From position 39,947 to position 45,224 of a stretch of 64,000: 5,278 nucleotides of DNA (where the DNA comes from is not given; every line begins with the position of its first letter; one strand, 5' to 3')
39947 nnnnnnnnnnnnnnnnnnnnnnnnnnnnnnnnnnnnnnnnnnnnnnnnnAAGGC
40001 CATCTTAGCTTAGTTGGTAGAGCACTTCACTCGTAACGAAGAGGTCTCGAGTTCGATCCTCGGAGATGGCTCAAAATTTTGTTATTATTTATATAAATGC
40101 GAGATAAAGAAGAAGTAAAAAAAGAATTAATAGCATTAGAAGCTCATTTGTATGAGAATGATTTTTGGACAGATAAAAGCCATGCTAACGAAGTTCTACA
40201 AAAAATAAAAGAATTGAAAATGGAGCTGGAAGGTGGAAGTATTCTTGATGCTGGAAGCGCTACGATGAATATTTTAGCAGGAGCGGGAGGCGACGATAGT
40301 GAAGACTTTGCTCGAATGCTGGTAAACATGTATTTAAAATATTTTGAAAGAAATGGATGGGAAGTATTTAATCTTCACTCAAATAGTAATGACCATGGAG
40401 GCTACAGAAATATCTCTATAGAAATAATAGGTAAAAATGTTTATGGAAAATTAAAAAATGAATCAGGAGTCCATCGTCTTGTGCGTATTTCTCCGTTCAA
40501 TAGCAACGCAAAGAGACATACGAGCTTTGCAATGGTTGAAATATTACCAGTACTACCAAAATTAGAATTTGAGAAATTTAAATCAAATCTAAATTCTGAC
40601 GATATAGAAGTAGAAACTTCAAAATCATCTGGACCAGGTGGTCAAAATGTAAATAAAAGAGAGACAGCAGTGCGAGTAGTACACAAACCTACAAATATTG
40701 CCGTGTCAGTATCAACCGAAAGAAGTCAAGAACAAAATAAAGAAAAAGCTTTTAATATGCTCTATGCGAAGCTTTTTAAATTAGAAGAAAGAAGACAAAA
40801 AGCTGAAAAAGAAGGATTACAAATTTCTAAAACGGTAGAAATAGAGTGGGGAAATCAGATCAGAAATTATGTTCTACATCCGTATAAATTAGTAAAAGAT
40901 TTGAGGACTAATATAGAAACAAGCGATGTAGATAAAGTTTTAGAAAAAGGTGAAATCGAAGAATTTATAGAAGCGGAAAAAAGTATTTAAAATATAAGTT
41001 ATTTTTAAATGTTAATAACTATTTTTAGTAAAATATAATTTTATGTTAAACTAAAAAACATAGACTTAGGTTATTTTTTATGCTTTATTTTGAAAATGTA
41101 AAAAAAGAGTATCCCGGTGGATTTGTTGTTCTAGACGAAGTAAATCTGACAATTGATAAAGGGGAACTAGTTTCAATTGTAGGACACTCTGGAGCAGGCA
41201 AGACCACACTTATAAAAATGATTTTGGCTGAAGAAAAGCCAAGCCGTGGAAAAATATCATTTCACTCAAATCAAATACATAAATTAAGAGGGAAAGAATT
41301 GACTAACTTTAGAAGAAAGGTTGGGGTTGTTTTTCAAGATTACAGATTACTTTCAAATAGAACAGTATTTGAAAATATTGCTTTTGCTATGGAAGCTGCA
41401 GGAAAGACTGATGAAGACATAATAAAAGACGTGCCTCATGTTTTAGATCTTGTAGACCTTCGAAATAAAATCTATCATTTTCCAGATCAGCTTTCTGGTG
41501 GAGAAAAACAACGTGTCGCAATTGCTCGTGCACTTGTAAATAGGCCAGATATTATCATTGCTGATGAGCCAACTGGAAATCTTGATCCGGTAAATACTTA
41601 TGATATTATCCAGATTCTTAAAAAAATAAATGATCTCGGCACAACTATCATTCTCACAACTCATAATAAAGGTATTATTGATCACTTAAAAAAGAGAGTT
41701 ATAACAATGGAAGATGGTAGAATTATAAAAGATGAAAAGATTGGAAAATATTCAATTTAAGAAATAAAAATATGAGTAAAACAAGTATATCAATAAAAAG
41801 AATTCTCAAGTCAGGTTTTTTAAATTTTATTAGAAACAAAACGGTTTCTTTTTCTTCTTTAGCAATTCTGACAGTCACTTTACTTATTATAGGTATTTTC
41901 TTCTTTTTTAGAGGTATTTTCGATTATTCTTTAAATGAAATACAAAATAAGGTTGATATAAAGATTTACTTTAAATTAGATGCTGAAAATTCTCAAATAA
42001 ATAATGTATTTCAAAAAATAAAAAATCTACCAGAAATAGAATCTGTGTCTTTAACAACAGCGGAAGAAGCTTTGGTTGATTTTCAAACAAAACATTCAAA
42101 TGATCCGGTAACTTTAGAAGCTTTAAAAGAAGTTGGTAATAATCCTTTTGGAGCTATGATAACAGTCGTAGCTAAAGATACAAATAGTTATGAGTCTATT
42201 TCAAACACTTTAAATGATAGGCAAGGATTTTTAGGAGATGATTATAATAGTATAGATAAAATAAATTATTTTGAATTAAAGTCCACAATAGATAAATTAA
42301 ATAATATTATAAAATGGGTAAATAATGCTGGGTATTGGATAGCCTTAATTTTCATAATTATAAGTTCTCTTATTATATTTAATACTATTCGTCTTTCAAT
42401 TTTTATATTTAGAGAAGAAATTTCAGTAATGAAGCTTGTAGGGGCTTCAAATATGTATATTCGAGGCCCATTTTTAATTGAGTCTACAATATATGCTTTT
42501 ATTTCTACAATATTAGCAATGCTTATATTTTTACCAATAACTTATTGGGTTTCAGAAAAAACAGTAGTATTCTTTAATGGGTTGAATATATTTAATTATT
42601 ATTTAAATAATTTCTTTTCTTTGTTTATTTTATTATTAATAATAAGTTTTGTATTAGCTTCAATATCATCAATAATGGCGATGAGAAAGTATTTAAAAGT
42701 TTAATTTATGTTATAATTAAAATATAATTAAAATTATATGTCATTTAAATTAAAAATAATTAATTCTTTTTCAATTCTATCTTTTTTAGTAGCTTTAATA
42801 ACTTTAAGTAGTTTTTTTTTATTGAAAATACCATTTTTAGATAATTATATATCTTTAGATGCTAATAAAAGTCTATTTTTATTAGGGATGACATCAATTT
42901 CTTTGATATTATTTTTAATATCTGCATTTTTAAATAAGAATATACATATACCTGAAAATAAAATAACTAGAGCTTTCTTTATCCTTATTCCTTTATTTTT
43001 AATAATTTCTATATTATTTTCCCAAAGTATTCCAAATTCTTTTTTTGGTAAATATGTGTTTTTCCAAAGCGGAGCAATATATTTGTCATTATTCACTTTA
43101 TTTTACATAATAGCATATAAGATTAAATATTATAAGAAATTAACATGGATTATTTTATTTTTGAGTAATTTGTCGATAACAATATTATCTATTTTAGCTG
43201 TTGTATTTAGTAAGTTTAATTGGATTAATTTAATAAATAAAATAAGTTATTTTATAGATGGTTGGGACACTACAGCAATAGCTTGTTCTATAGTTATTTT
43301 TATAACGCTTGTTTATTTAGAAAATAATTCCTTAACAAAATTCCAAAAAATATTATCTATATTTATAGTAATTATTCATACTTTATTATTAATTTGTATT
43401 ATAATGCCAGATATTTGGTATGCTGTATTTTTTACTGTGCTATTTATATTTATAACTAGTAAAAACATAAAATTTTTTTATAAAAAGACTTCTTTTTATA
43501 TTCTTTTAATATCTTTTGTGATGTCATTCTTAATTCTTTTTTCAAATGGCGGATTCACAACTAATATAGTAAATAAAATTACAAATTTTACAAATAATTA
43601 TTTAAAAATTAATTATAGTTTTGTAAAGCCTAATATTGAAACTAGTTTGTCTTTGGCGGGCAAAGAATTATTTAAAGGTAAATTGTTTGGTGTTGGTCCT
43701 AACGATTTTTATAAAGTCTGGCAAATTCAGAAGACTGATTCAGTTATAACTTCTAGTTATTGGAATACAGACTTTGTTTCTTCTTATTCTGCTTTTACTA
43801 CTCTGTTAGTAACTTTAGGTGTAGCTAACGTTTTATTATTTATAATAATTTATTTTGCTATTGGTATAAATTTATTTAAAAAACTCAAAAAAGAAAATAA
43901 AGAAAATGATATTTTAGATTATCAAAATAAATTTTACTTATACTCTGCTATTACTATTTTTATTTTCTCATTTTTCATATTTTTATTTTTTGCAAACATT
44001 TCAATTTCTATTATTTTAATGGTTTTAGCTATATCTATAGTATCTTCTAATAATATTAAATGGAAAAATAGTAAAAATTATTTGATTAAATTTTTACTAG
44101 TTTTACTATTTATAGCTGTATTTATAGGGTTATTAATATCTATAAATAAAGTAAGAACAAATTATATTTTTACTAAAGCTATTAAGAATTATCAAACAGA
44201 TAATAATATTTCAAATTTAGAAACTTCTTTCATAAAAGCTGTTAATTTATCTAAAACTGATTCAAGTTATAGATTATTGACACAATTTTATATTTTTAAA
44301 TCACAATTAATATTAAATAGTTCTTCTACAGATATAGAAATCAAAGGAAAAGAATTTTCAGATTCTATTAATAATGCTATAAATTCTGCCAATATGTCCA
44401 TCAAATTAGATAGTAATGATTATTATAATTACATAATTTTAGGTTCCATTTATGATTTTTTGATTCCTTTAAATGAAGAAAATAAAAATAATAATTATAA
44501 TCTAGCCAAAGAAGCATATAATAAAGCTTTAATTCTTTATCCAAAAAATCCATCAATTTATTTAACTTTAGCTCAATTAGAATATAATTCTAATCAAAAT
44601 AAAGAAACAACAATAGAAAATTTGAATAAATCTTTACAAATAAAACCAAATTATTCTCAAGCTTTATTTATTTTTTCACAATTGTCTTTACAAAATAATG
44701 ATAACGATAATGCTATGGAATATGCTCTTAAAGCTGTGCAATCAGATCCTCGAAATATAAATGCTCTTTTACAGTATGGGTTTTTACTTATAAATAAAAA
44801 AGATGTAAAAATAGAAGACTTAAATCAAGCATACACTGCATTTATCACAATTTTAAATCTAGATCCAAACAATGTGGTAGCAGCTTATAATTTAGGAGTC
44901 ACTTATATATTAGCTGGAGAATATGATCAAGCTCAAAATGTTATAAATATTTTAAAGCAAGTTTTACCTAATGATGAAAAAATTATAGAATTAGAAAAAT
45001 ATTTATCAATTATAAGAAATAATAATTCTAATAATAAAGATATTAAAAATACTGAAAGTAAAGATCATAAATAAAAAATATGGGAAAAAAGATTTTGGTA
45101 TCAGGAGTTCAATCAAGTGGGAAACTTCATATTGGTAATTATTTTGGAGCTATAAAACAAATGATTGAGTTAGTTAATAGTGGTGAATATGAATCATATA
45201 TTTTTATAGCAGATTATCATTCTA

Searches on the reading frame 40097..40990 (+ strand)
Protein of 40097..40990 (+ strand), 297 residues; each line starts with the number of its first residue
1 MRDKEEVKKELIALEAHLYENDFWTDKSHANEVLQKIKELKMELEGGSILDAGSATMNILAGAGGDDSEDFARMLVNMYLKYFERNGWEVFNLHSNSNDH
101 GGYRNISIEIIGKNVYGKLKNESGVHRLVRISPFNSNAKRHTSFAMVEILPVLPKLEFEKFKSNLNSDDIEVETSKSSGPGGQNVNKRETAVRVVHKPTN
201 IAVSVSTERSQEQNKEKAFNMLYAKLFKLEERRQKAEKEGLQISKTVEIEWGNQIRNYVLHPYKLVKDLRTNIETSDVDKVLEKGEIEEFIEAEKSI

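Call 69: search_protein_families(library=pfam, proteins=[window:40097-40990:+], max_evalue=0.001)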
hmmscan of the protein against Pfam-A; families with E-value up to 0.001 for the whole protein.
window:40097-40990:+ (297 aa): 2 families
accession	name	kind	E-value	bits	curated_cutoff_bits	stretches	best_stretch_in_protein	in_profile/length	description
PF03462.23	PCRF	-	8.4e-39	133.8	24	1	34-147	80-194/194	PCRF domain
PF00472.26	RF-1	-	1.3e-34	119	35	1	162-270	4-116/116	RF-1 domain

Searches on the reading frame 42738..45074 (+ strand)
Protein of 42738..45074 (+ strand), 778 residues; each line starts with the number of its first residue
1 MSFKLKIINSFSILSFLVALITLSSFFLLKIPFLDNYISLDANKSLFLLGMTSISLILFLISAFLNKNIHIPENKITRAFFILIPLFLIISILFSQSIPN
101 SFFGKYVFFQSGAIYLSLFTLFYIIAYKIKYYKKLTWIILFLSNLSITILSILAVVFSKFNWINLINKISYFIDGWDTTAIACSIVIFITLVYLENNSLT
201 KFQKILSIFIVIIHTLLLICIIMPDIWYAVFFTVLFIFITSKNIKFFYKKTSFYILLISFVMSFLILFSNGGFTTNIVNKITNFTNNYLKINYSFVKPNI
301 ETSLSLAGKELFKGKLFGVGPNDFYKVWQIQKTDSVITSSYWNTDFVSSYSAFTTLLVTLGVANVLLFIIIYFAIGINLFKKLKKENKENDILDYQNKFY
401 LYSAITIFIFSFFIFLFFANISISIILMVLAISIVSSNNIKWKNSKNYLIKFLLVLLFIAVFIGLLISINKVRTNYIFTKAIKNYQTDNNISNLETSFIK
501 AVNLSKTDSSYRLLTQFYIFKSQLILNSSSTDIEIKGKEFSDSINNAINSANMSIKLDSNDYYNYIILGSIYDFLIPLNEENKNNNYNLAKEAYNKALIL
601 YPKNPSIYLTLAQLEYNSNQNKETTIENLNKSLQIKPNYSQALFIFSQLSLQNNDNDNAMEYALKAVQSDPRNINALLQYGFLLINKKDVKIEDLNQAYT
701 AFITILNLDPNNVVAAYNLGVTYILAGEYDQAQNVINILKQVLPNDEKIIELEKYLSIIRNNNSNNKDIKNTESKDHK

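Call 69: search_protein_families(library=pfam, proteins=[window:42738-45074:+], max_evalue=0.001)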
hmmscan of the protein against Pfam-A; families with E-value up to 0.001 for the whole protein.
window:42738-45074:+ (778 aa): 10 families
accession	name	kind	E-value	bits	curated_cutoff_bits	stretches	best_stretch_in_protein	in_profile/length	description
PF14559.12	TPR_19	-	4.8e-15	56.1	25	1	694-748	6-60/68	Tetratricopeptide repeat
PF23914.1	TPR_CcmH_CycH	-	3e-14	53.6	42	1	629-748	39-156/158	Cytochrome c-type biogenesis protein H TPR domain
PF13431.12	TPR_17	-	3.4e-13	49.2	24.4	1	703-733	3-33/34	Tetratricopeptide repeat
PF13428.12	TPR_14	-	2.2e-08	34.4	23.5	0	581-614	11-44/44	Tetratricopeptide repeat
PF07719.23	TPR_2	-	2.5e-08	33.8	27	0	583-604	13-34/34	Tetratricopeptide repeat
PF13181.12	TPR_8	-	7.7e-08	32.4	25.7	0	641-673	2-34/34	Tetratricopeptide repeat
PF13432.12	TPR_16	-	7.9e-06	26.7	32.7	0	583-618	9-44/65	Tetratricopeptide repeat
PF00515.34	TPR_1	-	1.5e-05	25.1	27.8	0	583-604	13-34/34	Tetratricopeptide repeat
PF12895.13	ANAPC3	-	0.0007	20.3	27.2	0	624-685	7-67/82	Anaphase-promoting complex, cyclosome, subunit 3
PF13414.12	TPR_11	-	0.00098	19.2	26.8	0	580-614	3-37/42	TPR repeat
